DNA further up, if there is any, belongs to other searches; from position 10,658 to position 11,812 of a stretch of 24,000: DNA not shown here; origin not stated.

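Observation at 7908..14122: Seven-gene arsenosugar-type (ArsM/ArsS) cluster with extra lipid- and redox-type enzymes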

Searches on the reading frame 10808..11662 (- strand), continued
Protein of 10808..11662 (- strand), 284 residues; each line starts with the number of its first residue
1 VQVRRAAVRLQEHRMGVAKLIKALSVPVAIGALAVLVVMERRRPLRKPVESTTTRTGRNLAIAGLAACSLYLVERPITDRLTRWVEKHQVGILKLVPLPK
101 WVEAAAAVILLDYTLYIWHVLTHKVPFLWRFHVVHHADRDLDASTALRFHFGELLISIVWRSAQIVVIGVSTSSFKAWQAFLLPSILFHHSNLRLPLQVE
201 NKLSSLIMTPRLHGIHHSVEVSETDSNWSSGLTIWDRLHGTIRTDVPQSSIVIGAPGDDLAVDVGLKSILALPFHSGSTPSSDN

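Call 31: find_related_loci(query=A2, collection=metagenome_contigs, flank=8000)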
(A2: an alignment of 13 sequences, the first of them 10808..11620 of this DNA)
Query A2 (270 aa) in metagenome_contigs; peptide patterns used: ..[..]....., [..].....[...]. (x = any residue, [..] = any of these).
600 stretches matched a pattern (row limit reached: there are more); 554 encode a relative of the query (tblastn E <= 1e-3); the best 80 are kept; 80 distinct loci.
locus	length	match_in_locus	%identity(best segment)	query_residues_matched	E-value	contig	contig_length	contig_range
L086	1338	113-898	62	1-262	2e-117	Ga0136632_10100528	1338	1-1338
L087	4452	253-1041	62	1-262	3e-108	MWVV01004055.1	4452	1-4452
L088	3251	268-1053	60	1-262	6e-109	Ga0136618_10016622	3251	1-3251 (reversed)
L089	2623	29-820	60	1-262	1e-106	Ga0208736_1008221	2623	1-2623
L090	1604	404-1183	60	1-260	3e-109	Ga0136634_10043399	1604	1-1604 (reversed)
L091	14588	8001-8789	61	1-262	4e-110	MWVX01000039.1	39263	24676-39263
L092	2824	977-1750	59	3-260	9e-101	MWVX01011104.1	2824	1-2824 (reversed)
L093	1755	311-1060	61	10-259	3e-104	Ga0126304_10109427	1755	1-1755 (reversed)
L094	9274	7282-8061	58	1-260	3e-96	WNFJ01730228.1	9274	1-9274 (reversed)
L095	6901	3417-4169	59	10-260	2e-96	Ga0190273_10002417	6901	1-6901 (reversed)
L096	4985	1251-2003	60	10-260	3e-96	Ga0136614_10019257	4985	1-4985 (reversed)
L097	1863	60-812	60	10-260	3e-101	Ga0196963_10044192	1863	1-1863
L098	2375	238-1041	56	10-267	3e-99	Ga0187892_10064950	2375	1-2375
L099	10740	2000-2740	57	17-262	2e-94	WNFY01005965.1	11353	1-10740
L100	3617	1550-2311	55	6-259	9e-95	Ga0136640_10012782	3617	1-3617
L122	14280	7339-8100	56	7-260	8e-90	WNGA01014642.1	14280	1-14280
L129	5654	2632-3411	55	1-260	7e-88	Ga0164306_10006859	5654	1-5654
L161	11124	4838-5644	51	6-268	7e-83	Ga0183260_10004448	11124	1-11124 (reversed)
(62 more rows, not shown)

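Call 38: search_solved_structures(query=window:10808-11620:-, show_alignments=2, max_evalue=1)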
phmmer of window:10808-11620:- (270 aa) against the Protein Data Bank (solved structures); distinct sequences matched with E-value up to 1: 0.
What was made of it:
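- Closest known: OlsE ornithine-lipid hydroxylase and other FA_hydroxylase-superfamily enzymes. Different: No solved structure is detectable by sequence (call 38).
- Tried and rejected: A sequence search of the PDB with the hydroxylase found nothing (call 38), so it gave no structural clue to the substrate.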

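Call 45: search_protein_families(library=pfam, proteins=[L122:2906-5347:-, L122:9669-11033:-, L122:1771-2778:-, L122:1071-1787:-, L129:3462-4700:-, L129:4891-5640:-, L161:5715-6542:-, L161:6539-7504:-, L161:9071-11086:-, L122:11541-12227:+], max_evalue=0.0001)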
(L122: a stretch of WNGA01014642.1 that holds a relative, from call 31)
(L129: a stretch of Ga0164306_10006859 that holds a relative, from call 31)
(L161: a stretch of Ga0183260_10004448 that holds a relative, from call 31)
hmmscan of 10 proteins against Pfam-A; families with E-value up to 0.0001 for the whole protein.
L122:2906-5347:- (813 aa): 8 families
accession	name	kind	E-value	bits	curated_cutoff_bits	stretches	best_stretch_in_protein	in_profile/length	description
PF13847.12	Methyltransf_31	-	1.4e-29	103.1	27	1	554-702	3-144/145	Methyltransferase domain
PF04055.27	Radical_SAM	-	1.6e-25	90.6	29.5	1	125-280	4-165/166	Radical SAM superfamily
PF08241.18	Methyltransf_11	-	2.4e-17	63.8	21.2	1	559-661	1-94/95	Methyltransferase domain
PF13649.12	Methyltransf_25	-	6e-14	52.9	27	1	559-658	2-97/97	Methyltransferase domain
PF01209.24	Ubie_methyltran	-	7.5e-12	45.5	20.1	1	553-664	46-153/233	ubiE/COQ5 methyltransferase family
PF08242.18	Methyltransf_12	-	6.5e-08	33.6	30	1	559-659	1-97/98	Methyltransferase domain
PF13489.12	Methyltransf_23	-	3.6e-06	27.2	27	1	546-680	12-130/164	Methyltransferase domain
PF13186.11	SPASM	-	3e-05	24.6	21.5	1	341-404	3-67/67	Iron-sulfur cluster-binding domain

L122:9669-11033:- (454 aa): 4 families
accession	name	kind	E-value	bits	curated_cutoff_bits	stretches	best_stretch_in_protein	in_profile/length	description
PF07992.20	Pyr_redox_2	-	5.5e-46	157.7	26.1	1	8-325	1-291/291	Pyridine nucleotide-disulphide oxidoreductase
PF02852.28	Pyr_redox_dim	-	4.3e-24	85.3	25.3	1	345-447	1-103/110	Pyridine nucleotide-disulphide oxidoreductase, dimerisation domain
PF00070.33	Pyr_redox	-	1.9e-15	57.6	22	1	174-247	3-78/82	Pyridine nucleotide-disulphide oxidoreductase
PF13738.12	Pyr_redox_3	-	2.5e-08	34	30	1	135-272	125-271/305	Pyridine nucleotide-disulphide oxidoreductase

L122:1771-2778:- (335 aa): 0 families

L122:1071-1787:- (238 aa): 1 family
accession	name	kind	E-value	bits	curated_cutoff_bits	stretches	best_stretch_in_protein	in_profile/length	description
PF07386.16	DUF1499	-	4.4e-25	88.8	22.6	1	101-235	1-114/114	Protein of unknown function (DUF1499)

L129:3462-4700:- (412 aa): 4 families
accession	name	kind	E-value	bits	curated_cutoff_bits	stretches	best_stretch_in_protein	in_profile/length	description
PF00441.29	Acyl-CoA_dh_1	-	6.2e-37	127.5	22.4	1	244-394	1-149/150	Acyl-CoA dehydrogenase, C-terminal domain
PF02770.24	Acyl-CoA_dh_M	-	2.7e-23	82.4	33.3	1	131-232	1-97/97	Acyl-CoA dehydrogenase, middle domain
PF02771.21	Acyl-CoA_dh_N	-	1.6e-14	54.6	22.9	1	6-127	1-113/113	Acyl-CoA dehydrogenase, N-terminal domain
PF08028.16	Acyl-CoA_dh_2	-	2.9e-12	47.5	22.7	1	260-376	2-126/134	Acyl-CoA dehydrogenase, C-terminal domain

L129:4891-5640:- (249 aa): 0 families

L161:5715-6542:- (275 aa): 3 families
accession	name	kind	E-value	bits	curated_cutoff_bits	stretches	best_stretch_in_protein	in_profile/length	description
PF00561.26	Abhydrolase_1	-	1.1e-27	97.7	25.8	1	30-261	2-244/245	alpha/beta hydrolase fold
PF12697.13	Abhydrolase_6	-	1.7e-22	81.6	26.3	1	31-267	1-216/217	Alpha/beta hydrolase family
PF12146.15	Hydrolase_4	-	1.1e-06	28.6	27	1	30-259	6-236/239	Serine aminopeptidase, S33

L161:6539-7504:- (321 aa): 1 family
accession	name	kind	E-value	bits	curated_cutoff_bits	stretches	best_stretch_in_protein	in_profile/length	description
PF10778.14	DehI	-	4e-16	59.8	28.9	1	53-204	3-148/148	Halocarboxylic acid dehydrogenase DehI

L161:9071-11086:- (671 aa): 2 families
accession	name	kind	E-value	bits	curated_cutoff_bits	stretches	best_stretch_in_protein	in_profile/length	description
PF09335.16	VTT_dom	-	1.1e-26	94.1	33.9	1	200-318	1-122/123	VTT domain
PF04784.19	DUF547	-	3.7e-23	82.3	27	1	489-594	2-122/125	Protein of unknown function, DUF547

L122:11541-12227:+ (228 aa): 3 families
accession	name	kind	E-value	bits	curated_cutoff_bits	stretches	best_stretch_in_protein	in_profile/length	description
PF00027.35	cNMP_binding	-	3.5e-20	72.2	27.5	1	35-118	3-86/89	Cyclic nucleotide-binding domain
PF13545.12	HTH_Crp_2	-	9.7e-20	70.7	27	1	153-226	1-69/70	Crp-like helix-turn-helix domain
PF00325.26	Crp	-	2.7e-07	30.6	21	1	178-208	1-31/32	Bacterial regulatory proteins, crp family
